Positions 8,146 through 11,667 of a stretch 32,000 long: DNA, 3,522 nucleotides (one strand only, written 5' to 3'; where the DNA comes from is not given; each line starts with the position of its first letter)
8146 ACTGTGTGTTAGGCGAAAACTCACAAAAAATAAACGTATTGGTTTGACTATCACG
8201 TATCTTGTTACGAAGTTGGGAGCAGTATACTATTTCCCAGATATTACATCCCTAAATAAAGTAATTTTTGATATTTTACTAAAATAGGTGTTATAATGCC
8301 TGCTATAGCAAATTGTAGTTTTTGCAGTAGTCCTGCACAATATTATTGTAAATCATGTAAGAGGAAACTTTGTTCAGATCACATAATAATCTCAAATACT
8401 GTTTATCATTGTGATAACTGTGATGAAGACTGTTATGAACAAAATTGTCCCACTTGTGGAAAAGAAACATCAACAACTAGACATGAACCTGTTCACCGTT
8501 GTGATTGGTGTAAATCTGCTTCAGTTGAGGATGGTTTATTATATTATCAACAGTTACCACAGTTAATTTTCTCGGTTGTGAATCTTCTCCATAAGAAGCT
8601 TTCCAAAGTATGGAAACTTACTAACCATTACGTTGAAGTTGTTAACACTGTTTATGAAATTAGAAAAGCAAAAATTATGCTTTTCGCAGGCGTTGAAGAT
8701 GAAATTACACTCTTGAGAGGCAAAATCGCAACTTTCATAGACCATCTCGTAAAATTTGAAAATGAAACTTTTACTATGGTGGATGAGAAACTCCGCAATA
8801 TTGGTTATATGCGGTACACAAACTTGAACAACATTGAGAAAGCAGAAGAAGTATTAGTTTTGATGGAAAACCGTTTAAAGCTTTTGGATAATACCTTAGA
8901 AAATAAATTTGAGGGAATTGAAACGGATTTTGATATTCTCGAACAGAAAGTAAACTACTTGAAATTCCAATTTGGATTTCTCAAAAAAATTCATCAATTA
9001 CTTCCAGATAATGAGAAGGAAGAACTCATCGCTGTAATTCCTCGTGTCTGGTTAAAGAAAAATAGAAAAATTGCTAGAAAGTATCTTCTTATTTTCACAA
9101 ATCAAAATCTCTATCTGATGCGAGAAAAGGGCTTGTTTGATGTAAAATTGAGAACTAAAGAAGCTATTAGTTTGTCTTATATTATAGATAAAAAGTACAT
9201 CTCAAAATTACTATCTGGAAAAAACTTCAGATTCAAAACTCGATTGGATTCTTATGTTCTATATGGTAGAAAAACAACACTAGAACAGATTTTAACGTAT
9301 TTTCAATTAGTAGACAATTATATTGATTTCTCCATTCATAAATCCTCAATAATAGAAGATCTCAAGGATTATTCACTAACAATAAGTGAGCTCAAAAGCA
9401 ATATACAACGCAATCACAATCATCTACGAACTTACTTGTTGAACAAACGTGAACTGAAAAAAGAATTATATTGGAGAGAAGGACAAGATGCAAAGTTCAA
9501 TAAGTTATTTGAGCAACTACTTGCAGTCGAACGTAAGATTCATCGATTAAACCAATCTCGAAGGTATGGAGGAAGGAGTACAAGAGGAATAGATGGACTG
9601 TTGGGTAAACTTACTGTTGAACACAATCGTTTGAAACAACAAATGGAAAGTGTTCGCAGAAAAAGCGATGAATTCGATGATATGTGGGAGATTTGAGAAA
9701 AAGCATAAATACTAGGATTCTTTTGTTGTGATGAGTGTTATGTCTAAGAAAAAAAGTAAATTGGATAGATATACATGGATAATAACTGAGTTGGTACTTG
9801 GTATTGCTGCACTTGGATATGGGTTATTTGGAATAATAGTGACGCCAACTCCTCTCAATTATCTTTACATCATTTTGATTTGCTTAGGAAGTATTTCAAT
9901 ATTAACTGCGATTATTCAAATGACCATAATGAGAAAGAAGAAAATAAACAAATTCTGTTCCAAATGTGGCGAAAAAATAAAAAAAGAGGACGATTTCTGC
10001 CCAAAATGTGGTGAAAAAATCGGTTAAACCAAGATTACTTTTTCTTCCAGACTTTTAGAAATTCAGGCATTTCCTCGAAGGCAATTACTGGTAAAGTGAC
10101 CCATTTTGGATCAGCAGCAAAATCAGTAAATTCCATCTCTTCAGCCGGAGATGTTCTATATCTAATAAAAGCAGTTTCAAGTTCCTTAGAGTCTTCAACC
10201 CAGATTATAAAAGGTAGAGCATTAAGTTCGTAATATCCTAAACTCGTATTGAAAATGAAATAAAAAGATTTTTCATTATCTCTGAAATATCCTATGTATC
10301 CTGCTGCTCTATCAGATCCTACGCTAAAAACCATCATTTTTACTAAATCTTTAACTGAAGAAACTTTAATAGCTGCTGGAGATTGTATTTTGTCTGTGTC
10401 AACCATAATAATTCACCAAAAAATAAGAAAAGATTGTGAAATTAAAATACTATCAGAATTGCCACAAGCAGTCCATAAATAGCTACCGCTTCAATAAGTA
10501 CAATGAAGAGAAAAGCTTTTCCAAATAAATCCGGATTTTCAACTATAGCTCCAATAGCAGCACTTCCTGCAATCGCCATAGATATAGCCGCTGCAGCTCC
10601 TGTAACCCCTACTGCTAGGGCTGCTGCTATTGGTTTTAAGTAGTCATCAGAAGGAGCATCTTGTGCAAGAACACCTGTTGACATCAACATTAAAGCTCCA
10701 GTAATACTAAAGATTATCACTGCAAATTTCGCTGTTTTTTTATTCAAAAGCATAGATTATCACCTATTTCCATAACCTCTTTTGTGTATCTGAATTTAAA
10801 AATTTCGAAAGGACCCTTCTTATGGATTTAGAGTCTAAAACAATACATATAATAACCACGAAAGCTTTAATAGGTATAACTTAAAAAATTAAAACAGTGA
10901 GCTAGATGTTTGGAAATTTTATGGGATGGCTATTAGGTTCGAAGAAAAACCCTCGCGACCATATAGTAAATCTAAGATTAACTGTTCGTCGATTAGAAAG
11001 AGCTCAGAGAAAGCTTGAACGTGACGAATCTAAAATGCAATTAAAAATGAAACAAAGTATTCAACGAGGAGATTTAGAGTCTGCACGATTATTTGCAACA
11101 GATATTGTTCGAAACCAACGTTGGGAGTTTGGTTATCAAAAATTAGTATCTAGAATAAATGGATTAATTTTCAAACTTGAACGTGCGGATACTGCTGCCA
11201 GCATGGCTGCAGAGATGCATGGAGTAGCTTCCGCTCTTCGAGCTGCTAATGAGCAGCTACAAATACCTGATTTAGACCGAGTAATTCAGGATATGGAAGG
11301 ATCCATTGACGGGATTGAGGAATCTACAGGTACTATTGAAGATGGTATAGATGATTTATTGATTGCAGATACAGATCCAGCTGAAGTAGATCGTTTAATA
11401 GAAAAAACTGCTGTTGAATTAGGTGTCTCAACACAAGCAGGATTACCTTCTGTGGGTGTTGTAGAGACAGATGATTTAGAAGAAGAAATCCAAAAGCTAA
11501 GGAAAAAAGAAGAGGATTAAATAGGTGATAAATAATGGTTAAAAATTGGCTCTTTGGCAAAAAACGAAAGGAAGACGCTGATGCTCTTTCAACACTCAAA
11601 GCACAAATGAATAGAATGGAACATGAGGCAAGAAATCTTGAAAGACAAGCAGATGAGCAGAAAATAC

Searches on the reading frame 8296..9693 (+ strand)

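Call 4: search_protein_families(library=pfam, proteins=[window:8296-9693:+], max_evalue=1)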
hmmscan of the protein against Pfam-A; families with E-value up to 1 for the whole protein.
window:8296-9693:+ (466 aa): 4 families
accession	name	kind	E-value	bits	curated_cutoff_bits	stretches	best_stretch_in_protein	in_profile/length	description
PF00643.29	zf-B_box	-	0.011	16.3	24.1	1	6-28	5-28/42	B-box zinc finger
PF22586.1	ANCHR-like_BBOX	-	0.038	14.5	27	1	7-29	2-24/39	ANCHR-like B-box zinc-binding domain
PF11436.14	DUF3199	-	0.24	11.6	25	1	325-373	55-100/125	Protein of unknown function (DUF3199)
PF04513.17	Baculo_PEP_C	-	0.89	10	38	0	109-170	12-73/140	Baculovirus polyhedron envelope protein, PEP, C terminus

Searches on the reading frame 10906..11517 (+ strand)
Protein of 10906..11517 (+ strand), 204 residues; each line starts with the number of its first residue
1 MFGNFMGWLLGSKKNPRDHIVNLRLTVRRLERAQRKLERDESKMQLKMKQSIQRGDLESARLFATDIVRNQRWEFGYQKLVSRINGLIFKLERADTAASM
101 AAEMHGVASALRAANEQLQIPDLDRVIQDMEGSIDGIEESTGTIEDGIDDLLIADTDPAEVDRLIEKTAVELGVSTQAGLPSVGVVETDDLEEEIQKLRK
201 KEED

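Call 4: search_protein_families(library=pfam, proteins=[window:10906-11517:+], max_evalue=1)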
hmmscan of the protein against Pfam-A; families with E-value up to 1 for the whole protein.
window:10906-11517:+ (204 aa): 4 families
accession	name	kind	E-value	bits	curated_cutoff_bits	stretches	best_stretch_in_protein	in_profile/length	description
PF03357.26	Snf7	-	1.4e-18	67.6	27.3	1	20-183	3-166/171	Snf7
PF03398.19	Ist1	-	0.0039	17.6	33.6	1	21-126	2-108/164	Regulator of Vps4 activity in the MVB pathway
PF15317.11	Lbh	-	0.043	15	27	1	156-200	35-77/101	Cardiac transcription factor regulator, Developmental protein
PF25014.1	NET2A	-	0.49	10.6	33.1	1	159-202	132-176/235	NET2A-like domain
